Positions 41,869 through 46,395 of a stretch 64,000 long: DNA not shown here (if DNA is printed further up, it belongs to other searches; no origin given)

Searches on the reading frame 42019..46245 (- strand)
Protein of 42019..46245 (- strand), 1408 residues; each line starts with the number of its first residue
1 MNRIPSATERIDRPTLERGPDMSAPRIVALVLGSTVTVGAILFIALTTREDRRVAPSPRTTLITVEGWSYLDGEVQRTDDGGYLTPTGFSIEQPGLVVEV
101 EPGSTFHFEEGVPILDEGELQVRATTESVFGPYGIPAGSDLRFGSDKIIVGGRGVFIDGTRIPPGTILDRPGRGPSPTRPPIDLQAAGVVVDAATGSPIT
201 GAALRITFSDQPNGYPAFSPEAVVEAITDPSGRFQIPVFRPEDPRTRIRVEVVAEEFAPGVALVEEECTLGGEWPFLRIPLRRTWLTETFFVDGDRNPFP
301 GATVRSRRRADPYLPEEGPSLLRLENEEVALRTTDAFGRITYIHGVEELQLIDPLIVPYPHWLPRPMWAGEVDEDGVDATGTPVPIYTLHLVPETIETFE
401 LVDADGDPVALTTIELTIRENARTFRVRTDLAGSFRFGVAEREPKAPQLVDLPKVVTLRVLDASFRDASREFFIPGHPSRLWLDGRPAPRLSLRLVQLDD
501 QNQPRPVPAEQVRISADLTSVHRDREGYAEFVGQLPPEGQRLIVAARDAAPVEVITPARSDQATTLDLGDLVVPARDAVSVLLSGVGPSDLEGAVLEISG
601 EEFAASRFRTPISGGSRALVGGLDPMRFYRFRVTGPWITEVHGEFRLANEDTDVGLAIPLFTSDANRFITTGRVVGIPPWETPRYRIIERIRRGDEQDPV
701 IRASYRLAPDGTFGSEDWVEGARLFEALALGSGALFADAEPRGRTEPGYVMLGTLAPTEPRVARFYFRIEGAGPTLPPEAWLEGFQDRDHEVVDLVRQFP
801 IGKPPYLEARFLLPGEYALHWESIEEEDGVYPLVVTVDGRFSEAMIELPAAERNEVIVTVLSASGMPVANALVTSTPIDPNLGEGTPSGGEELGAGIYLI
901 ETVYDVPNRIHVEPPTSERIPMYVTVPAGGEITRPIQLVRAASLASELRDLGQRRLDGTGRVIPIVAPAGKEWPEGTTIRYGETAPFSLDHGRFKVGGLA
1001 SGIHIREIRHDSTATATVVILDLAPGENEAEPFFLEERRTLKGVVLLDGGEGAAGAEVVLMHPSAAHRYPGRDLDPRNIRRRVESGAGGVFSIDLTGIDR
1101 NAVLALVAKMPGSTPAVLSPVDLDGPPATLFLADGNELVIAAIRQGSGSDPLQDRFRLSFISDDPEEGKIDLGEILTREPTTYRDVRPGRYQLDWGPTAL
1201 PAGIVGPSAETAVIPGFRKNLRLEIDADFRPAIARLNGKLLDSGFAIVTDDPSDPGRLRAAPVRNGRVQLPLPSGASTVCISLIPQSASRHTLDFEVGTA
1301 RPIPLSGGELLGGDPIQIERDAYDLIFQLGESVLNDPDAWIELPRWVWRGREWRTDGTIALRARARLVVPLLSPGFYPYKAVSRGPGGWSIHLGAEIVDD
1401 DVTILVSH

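Call 50: search_protein_families(library=pfam, proteins=[window:42019-46245:-], max_evalue=0.0001)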
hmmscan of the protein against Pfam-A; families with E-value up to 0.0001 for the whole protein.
window:42019-46245:- (1408 aa): 1 family
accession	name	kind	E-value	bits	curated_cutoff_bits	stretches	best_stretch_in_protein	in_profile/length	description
PF13620.12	CarboxypepD_reg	-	1.5e-13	51.3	32.3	0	187-260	3-62/82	Carboxypeptidase regulatory-like domain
